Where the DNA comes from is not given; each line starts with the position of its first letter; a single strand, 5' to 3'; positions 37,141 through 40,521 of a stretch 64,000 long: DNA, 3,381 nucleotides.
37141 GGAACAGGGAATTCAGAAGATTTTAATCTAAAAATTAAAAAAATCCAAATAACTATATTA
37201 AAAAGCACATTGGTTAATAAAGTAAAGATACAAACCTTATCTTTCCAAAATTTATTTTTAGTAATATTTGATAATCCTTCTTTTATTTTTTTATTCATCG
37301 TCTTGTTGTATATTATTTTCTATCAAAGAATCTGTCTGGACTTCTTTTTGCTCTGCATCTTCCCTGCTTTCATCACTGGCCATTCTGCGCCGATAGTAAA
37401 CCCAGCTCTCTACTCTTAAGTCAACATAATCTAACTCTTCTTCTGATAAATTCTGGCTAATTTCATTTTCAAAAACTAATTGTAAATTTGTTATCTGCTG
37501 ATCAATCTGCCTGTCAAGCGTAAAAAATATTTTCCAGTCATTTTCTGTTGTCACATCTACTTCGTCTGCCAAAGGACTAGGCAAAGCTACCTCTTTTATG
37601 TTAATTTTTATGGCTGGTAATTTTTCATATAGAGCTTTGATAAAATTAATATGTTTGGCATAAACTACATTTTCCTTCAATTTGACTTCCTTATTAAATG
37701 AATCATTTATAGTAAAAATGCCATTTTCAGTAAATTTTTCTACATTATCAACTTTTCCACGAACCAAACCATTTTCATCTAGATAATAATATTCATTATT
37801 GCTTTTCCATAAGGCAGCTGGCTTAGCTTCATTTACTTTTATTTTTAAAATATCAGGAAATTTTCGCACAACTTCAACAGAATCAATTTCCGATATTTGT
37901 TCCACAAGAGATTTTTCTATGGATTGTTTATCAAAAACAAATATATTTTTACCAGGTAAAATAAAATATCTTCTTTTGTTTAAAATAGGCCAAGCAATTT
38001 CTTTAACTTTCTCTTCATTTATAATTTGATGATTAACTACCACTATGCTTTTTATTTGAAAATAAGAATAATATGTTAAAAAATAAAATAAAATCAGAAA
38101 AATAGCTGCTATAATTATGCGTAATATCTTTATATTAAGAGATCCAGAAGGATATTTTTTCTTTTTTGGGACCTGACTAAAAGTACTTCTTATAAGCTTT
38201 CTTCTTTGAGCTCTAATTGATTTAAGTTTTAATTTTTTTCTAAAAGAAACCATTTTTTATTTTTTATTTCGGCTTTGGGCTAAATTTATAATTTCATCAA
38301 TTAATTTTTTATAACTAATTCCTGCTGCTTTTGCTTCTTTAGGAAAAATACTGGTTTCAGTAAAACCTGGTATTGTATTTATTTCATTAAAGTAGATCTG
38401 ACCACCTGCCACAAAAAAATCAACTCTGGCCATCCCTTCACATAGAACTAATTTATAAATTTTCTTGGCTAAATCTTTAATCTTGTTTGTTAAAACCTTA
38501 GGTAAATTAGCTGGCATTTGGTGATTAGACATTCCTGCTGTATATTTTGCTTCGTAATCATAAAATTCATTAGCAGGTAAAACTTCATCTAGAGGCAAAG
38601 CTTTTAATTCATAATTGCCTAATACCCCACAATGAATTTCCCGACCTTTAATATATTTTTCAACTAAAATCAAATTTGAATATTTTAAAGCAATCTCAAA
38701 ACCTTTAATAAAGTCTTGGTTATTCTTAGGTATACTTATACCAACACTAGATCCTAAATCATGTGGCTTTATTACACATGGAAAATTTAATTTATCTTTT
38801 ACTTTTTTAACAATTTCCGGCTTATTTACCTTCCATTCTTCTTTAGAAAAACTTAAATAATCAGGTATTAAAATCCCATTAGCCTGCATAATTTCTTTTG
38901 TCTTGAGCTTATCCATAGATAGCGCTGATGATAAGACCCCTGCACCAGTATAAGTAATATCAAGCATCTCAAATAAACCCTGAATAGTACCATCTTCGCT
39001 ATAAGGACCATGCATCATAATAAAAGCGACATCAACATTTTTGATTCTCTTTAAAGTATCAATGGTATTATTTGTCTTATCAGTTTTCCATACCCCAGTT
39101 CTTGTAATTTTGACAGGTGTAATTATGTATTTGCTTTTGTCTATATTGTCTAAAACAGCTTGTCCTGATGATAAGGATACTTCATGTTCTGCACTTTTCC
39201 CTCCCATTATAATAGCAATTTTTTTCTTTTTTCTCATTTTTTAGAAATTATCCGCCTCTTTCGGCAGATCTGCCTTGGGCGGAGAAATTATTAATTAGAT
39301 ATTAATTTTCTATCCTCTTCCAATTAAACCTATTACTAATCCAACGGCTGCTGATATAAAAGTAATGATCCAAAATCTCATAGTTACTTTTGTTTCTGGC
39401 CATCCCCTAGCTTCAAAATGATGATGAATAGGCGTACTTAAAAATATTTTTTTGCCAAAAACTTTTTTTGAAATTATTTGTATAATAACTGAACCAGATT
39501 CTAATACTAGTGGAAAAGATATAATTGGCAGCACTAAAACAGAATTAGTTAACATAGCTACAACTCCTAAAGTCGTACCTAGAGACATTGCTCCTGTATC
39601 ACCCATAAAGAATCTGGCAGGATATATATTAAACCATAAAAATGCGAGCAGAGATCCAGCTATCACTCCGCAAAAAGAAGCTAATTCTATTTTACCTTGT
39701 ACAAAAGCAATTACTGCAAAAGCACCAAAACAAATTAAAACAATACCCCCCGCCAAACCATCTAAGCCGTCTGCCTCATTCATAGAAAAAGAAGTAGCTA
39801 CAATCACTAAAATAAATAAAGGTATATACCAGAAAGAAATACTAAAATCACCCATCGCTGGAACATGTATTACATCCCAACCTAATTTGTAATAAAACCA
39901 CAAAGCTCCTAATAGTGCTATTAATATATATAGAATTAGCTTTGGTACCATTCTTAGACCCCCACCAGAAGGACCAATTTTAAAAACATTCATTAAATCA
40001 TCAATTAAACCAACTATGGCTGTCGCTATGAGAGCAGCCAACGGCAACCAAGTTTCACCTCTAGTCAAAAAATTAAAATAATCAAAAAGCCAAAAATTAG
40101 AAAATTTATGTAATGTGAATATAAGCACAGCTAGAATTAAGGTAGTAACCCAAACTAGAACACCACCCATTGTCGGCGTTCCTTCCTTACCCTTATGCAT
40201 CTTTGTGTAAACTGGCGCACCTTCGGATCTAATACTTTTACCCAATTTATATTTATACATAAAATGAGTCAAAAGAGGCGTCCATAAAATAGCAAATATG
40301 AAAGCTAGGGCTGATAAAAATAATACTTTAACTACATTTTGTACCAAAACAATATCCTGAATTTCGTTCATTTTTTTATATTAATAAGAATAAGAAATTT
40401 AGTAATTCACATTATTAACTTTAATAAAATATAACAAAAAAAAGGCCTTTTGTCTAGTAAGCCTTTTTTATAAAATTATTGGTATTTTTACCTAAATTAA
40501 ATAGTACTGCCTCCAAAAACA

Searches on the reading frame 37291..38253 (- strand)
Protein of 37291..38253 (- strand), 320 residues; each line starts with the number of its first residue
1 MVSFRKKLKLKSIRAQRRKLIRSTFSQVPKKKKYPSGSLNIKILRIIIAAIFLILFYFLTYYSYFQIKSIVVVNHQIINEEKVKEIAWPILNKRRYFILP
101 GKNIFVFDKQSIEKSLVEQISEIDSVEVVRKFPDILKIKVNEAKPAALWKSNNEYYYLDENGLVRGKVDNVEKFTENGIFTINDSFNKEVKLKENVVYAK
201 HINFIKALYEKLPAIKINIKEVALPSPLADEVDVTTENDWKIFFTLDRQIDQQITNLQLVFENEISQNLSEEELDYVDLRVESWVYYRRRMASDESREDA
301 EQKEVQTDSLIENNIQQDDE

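Call 96: search_protein_families(library=pfam, proteins=[window:37291-38253:-], max_evalue=0.0001)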
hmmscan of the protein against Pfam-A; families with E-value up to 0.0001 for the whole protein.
window:37291-38253:- (320 aa): 2 families
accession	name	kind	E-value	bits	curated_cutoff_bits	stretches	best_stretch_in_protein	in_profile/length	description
PF08478.15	POTRA_1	-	7.5e-08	33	23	1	65-142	1-68/69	POTRA domain, FtsQ-type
PF03799.20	FtsQ_DivIB_C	-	6.5e-05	24.2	21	0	147-280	1-114/114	Cell division protein FtsQ/DivIB, C-terminal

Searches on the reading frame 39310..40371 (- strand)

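Call 96: search_protein_families(library=pfam, proteins=[window:39310-40371:-], max_evalue=0.0001)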
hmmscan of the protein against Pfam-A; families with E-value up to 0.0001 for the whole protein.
window:39310-40371:- (353 aa): 1 family
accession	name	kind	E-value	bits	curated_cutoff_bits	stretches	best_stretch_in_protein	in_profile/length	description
PF00953.26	Glycos_transf_4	-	1.4e-30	106.9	27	1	110-274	4-158/160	Glycosyl transferase family 4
